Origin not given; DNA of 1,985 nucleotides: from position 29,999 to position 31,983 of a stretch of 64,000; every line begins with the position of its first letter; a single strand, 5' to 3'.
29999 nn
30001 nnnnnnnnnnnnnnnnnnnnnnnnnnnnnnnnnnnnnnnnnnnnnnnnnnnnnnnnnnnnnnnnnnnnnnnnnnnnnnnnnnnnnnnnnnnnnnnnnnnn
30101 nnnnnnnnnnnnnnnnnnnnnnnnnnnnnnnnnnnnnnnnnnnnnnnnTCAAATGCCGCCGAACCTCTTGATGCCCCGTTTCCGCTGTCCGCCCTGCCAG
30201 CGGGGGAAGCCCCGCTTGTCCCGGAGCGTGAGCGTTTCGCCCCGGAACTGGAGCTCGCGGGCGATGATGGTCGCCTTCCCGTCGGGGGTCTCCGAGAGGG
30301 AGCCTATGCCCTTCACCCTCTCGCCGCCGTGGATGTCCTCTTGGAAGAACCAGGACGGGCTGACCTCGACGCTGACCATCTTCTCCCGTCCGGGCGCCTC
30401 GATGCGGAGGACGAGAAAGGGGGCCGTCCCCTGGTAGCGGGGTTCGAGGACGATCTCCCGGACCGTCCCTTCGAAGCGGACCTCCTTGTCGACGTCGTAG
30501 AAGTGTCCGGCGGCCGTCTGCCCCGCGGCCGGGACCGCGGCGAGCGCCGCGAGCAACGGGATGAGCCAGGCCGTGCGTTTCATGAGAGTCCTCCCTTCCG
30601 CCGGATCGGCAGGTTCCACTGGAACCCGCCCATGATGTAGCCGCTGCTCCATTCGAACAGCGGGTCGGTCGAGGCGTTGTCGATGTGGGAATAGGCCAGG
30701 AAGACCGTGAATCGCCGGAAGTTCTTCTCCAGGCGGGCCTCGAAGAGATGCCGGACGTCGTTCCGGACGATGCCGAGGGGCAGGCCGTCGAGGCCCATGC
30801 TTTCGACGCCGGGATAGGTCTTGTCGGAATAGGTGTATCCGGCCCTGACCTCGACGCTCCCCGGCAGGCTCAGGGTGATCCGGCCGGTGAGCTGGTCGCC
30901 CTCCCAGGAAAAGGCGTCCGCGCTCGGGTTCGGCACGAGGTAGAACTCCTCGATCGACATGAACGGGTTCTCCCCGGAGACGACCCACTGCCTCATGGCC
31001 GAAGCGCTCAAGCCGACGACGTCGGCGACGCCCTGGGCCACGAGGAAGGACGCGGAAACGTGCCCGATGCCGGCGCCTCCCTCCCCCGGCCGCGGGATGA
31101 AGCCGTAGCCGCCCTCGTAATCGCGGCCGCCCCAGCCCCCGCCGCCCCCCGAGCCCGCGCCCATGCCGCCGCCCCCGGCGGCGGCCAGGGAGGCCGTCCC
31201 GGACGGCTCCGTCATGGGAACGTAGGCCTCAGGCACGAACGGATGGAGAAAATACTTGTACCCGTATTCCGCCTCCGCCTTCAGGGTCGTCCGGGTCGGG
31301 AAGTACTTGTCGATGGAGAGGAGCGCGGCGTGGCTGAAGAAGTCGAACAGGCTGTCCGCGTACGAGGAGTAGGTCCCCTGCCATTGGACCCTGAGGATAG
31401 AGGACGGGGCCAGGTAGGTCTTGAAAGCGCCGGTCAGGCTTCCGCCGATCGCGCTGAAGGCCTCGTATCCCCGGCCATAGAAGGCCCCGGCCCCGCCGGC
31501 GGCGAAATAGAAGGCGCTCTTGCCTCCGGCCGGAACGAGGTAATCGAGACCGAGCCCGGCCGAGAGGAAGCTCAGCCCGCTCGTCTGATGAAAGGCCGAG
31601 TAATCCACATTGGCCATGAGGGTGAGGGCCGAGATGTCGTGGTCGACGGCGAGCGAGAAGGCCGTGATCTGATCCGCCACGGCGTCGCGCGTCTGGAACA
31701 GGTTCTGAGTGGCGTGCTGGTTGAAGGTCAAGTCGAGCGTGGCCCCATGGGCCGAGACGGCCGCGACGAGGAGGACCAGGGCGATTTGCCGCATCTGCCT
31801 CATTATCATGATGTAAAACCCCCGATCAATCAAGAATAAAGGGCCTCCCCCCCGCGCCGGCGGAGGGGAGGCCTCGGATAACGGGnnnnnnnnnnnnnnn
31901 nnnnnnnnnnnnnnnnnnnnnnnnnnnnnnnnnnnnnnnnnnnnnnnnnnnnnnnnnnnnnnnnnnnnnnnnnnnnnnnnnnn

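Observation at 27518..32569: A sigma54-promoter operon encodes secreted proteins and ends with its own sensor kinase and NtrC-type activator, a self-contained autoregulatory envelope module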

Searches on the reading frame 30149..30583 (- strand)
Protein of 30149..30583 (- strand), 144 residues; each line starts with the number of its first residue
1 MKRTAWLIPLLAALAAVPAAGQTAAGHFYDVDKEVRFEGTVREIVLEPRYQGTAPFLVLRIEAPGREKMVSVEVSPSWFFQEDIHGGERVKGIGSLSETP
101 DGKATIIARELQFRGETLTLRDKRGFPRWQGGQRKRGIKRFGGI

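Call 3: search_protein_families(library=pfam, proteins=[window:30149-30583:-], max_evalue=0.01)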
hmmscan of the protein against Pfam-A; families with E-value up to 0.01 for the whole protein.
window:30149-30583:- (144 aa): 0 families

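Call 6: search_protein_families(library=ncbifam, proteins=[window:30149-30583:-], max_evalue=0.01)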
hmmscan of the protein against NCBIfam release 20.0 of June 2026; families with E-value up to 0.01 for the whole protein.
window:30149-30583:- (144 aa): 1 family
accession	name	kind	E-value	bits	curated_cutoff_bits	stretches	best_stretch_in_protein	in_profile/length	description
NF040991.1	MamS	equivalog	2.6e-07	31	200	1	32-130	83-182/186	magnetosome protein MamS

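Call 13: find_homologous_proteins(query=window:30149-30583:-)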
Query window:30149-30583:- (144 aa): 142 proteins with E <= 0.001 among 380 candidates; the best 120 are listed.
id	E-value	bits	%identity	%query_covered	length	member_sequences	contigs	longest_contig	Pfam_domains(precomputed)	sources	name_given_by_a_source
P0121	2.7e-85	301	94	100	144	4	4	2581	PF26390.1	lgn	-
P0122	2.1e-70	253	79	99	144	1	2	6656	PF26390.1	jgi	jgi:hypothetical protein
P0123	2.6e-70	253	78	100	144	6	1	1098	PF26390.1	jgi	-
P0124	2.5e-69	249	79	100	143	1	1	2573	PF26390.1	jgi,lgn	jgi:hypothetical protein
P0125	1.3e-68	247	77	100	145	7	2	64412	PF26390.1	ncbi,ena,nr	ncbi:MAG: hypothetical protein A2W20_06215 [Candidatus Aminicenantes bacterium RBG_16_66_30]|nr:MAG:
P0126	1.8e-68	247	78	100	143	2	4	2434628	PF26390.1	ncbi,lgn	-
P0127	2.2e-68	246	78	100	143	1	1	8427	PF26390.1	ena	-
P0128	3.6e-68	246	75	99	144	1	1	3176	PF26390.1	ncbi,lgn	-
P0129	1.1e-67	244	76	99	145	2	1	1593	PF26390.1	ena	-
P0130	1.9e-67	243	75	99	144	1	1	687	PF26390.1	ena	-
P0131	3.6e-67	243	79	99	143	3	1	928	PF26390.1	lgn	-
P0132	2.0e-66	240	76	100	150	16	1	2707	PF26390.1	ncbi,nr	ncbi:MAG: hypothetical protein HGA24_05820 [Candidatus Aminicenantes bacterium]|nr:hypothetical prot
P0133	2.1e-65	237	74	100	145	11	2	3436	PF26390.1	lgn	-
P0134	4.0e-65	236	74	99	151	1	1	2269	PF26390.1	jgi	jgi:hypothetical protein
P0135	4.0e-65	236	75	99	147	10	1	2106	PF26390.1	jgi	jgi:hypothetical protein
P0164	1.1e-57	212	72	90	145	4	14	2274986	PF26390.1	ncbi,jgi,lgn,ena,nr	ncbi:MAG: hypothetical protein KA243_07680 [Candidatus Aminicenantes bacterium]|jgi:hypothetical pro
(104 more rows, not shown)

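Call 24: search_protein_families(library=pfam, proteins=[window:30149-30583:-, P0125, P0164], max_evalue=10)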
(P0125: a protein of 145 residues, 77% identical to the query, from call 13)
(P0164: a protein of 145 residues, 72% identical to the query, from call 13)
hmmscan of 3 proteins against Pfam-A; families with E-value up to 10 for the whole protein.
window:30149-30583:- (144 aa): 0 families

P0125 (145 aa): 0 families

P0164 (145 aa): 0 families

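Call 31: predict_structure(alignment_id=A2)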
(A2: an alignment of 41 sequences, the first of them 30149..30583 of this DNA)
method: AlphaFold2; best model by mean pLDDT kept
length: 144 residues; sequences in the alignment: 41
mean_pLDDT: 73.2   pTM: 0.62
mean pLDDT of the five models: 73.2, 69.0, 68.5, 66.3, 65.0
residues with pLDDT >= 90: 38; 70-90: 50; 50-70: 31; < 50: 25
segments of 3 or more residues with pLDDT < 50: 16-24, 131-139, 141-144
pLDDT, mean of each block of 10 residues (from residue 1): 52 50 49 85 88 86 84 82 89 85 84 90 66 47 42
secondary structure, 60 per line:
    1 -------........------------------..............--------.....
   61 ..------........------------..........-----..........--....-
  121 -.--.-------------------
elements in order: H8-15 E34-47 E56-62 E69-76 E89-98 E104-113 E116-119

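Call 46: search_solved_structures(query=A2, max_evalue=1)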
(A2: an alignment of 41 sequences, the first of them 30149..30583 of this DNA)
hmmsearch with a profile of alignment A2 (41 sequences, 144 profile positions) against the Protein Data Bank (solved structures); distinct sequences matched with E-value up to 1: 2.
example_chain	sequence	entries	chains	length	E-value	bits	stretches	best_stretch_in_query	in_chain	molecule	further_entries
8fjk_B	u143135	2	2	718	0.14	14.7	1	32-78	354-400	Microtubule-associated protein VP5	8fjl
5zvs_4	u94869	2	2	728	0.19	14.3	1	32-78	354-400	Putative core protein NTPase/VP5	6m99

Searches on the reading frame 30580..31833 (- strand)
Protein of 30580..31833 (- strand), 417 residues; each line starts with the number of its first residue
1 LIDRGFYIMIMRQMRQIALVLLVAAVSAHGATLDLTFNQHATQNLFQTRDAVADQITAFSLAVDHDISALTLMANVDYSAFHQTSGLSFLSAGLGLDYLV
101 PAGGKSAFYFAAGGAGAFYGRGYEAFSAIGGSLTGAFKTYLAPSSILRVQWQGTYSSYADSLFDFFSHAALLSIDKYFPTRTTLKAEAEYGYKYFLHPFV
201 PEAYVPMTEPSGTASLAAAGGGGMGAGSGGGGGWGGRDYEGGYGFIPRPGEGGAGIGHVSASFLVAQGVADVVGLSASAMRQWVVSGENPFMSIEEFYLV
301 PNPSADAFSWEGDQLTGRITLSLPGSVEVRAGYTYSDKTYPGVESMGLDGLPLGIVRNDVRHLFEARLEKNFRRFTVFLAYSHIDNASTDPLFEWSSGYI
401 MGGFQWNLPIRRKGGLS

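Call 3: search_protein_families(library=pfam, proteins=[window:30580-31833:-], max_evalue=0.01)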
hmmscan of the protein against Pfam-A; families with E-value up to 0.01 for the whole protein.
window:30580-31833:- (417 aa): 0 families

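Call 6: search_protein_families(library=ncbifam, proteins=[window:30580-31833:-], max_evalue=0.01)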
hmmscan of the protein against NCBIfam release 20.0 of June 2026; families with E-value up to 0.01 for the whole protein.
window:30580-31833:- (417 aa): 0 families

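Call 12: find_homologous_proteins(query=window:30580-31809:-)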
Query window:30580-31809:- (409 aa): 166 proteins with E <= 0.001 among 8000 candidates; the best 120 are listed.
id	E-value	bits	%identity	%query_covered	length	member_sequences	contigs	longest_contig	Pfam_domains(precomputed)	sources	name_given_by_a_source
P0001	6.9e-262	887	96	100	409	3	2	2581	-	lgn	-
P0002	1.2e-240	817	87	100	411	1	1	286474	-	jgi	-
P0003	2.6e-213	727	77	99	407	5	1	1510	-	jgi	jgi:hypothetical protein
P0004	9.1e-213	725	75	100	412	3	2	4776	-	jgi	-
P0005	2.9e-212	723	77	100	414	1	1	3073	-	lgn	-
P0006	1.7e-211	721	78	100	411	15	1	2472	-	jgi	-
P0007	3.8e-209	713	78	100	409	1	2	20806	-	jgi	jgi:hypothetical protein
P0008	1.6e-201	688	74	100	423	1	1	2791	-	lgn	-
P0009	3.1e-200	684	72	100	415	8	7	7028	-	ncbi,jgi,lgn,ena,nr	ncbi:MAG: hypothetical protein H6P95_1418 [Candidatus Aminicenantes bacterium]|nr:hypothetical prote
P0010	9.4e-199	679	73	100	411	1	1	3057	-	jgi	jgi:hypothetical protein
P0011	3.2e-198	677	72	100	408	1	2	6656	-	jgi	jgi:hypothetical protein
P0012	6.4e-197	673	73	100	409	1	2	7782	-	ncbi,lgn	-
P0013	3.1e-196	670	71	100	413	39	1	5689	-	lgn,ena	-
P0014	2.1e-195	668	73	100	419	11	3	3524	-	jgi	jgi:hypothetical protein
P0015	5.7e-194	663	71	100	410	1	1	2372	-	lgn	-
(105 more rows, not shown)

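Call 15: find_related_loci(query=A1, collection=genome_contigs, flank=8000)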
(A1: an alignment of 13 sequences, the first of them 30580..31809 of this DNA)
Query A1 (409 aa) in genome_contigs; peptide patterns used: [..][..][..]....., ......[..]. (x = any residue, [..] = any of these).
202 stretches matched a pattern; 44 encode a relative of the query (tblastn E <= 1e-3); 44 distinct loci.
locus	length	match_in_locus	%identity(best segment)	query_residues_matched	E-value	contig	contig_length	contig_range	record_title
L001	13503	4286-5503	78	1-409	0e+0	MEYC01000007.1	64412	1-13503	MAG: Candidatus Aminicenantes bacterium RBG_16_66_30 RBG_16_scaffold_1065, whole genome shotgun sequence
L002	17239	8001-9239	73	1-409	0e+0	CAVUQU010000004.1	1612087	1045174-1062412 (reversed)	MAG: uncultured bacterium isolate MFD09730.bin.2.49 genome assembly, contig: contig_2528, whole genome shotgun sequence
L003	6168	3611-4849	72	1-409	0e+0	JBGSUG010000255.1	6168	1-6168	MAG: Candidatus Aminicenantales bacterium isolate JTS-AC427 k141_3197353, whole genome shotgun sequence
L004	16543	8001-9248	68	1-407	0e+0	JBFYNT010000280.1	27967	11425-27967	MAG: Candidatus Aminicenantes bacterium isolate PPR_0099 PPR_0099.fa_k121_120742, whole genome shotgun sequence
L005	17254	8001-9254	69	1-409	0e+0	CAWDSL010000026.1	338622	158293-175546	MAG: uncultured bacterium isolate MFD00709.bin.2.117 genome assembly, contig: contig_90860, whole genome shotgun sequenc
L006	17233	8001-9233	72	1-409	0e+0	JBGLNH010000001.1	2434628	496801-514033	MAG: Candidatus Aminicenantes bacterium isolate PPR_0101 scaffold_54004, whole genome shotgun sequence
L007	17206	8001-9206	71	1-407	0e+0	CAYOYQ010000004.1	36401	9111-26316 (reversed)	MAG TPA_asm: uncultured Eubacteriales bacterium isolate SRP098346_co1_98 genome assembly, contig: NODE_699_length_36401_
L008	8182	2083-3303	68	1-409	0e+0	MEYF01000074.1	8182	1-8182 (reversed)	MAG: Candidatus Aminicenantes bacterium RBG_19FT_COMBO_65_30 rbg_19ft_combo_scaffold_3522, whole genome shotgun sequence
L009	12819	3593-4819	68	1-409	0e+0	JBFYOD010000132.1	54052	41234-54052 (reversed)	MAG: Candidatus Aminicenantes bacterium isolate PPR_0111 PPR_0111.fa_k121_37064, whole genome shotgun sequence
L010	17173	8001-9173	70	24-407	1e-172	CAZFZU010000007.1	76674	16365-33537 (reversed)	MAG TPA_asm: uncultured Eubacteriales bacterium isolate SRP278314_co1_38 genome assembly, contig: NODE_431_length_76674_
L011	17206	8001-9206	66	1-409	4e-172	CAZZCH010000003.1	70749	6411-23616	MAG TPA_asm: uncultured Eubacteriales bacterium isolate SRP178699_co1_153 genome assembly, contig: NODE_283_length_70749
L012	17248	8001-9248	68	1-409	4e-172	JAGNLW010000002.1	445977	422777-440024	MAG: Candidatus Aminicenantes bacterium isolate Go_SlDig_bin_238 Go_SlDig_9_length_445977_cov_14.670228, whole genome sh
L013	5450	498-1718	66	1-409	2e-170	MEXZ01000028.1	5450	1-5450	MAG: Candidatus Aminicenantes bacterium RBG_13_64_14 RBG_13_scaffold_16660, whole genome shotgun sequence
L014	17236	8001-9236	62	1-407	4e-163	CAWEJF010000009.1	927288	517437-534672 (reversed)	MAG: Candidatus Aminicenantes bacterium isolate MFD05942.bin.2.296 genome assembly, contig: contig_6499, whole genome sh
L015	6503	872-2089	65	1-408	5e-164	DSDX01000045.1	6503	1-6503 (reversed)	MAG TPA_asm: Candidatus Aminicenantes bacterium isolate SpSt-1229 Ga0116197_1000738, whole genome shotgun sequence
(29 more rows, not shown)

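Call 24: search_protein_families(library=pfam, proteins=[window:30580-31809:-], max_evalue=10)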
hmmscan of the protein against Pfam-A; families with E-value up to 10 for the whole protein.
window:30580-31809:- (409 aa): 0 families

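Call 38: predict_structure(alignment_id=A3)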
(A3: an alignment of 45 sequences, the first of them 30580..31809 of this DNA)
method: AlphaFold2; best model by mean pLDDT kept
length: 409 residues; sequences in the alignment: 45
mean_pLDDT: 80.2   pTM: 0.76
mean pLDDT of the five models: 80.2, 76.9, 58.6, 52.1, 47.7
residues with pLDDT >= 90: 182; 70-90: 141; 50-70: 35; < 50: 51
segments of 3 or more residues with pLDDT < 50: 1-3, 196-234, 404-409
pLDDT, mean of each block of 10 residues (from residue 1): 52 53 79 83 83 84 87 78 91 92 94 79 96 95 96 90 97 95 94 54 27 22 32 58 89 97 93 95 74 74 96 93 97 83 81 95 90 94 87 89 46
secondary structure, 60 per line:
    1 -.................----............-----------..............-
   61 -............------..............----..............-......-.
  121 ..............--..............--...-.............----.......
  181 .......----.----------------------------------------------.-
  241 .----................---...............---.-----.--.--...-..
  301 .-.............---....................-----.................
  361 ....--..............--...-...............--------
elements in order: H2-18 E23-34 E46-59 E62-73 E80-93 E98-111 H113-118 E120-134 E137-150 E157-169 E174-187 E246-261 E265-279 E303-315 E319-338 E344-364 E367-380 E387-401

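Call 56: search_protein_representatives(alignment_id=A3)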
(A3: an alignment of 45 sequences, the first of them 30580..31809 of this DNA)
Query: 45 sequences, 409 profile positions. Proteins with E-value up to 0.001 (for the whole library): 295; up to 1e-10: 115; up to 1e-30: 32. The best 150 are listed.
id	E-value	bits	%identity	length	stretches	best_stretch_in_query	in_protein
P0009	9.7e-215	729.4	-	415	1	1-408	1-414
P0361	2.3e-120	418.5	-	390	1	8-404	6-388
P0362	2.2e-116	405.4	-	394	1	2-400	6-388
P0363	1.8e-112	392.6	-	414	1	2-405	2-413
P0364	3.7e-112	391.5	-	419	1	6-403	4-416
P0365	1.2e-106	373.3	-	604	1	12-405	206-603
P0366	2.6e-105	369.0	-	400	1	4-403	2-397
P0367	1.0e-104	367.0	-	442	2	206-402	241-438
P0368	1.3e-98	347.0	-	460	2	203-403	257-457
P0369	1.7e-94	333.3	-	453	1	8-402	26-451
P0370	7.1e-94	331.3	-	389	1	9-399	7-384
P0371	1.4e-88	313.9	-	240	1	1-179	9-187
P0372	5.3e-84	298.8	-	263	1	130-404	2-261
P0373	2.8e-78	280.0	-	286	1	25-318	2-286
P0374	1.4e-59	218.3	-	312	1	7-282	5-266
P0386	4.1e-34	134.5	-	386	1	6-399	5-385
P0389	1.7e-31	125.9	-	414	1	4-394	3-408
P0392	8.0e-30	120.4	-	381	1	4-398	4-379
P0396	3.6e-27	111.6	-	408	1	29-398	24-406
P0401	4.5e-23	98.1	-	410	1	25-397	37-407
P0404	6.1e-20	87.8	-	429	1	8-396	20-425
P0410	4.0e-17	78.5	-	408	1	12-391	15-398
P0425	3.6e-15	72.1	-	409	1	5-399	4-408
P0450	5.9e-13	64.8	-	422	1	12-399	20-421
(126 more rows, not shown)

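Call 57: search_protein_families(library=pfam, proteins=[P0365, P0386, P0389, P0392, P0396, P0401, P0404, P0410, P0425, P0450], max_evalue=0.01)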
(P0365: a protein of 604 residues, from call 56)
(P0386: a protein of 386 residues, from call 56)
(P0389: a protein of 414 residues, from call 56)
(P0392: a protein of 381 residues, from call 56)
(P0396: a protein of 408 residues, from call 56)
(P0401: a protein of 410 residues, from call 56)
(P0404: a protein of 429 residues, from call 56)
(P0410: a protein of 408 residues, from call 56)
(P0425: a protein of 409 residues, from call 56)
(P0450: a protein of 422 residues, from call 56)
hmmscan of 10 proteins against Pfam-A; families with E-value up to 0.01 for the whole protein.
P0365 (604 aa): 0 families

P0386 (386 aa): 0 families

P0389 (414 aa): 0 families

P0392 (381 aa): 0 families

P0396 (408 aa): 0 families

P0401 (410 aa): 0 families

P0404 (429 aa): 0 families

P0410 (408 aa): 2 families
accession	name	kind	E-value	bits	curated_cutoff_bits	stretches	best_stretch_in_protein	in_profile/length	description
PF04575.19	SlipAM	-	0.0005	20.1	22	1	287-400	170-281/288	Surface lipoprotein assembly modifier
PF18830.6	LPD16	-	0.01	16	27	0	117-146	24-53/82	Large polyvalent protein-associated domain 16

P0425 (409 aa): 0 families

P0450 (422 aa): 0 families
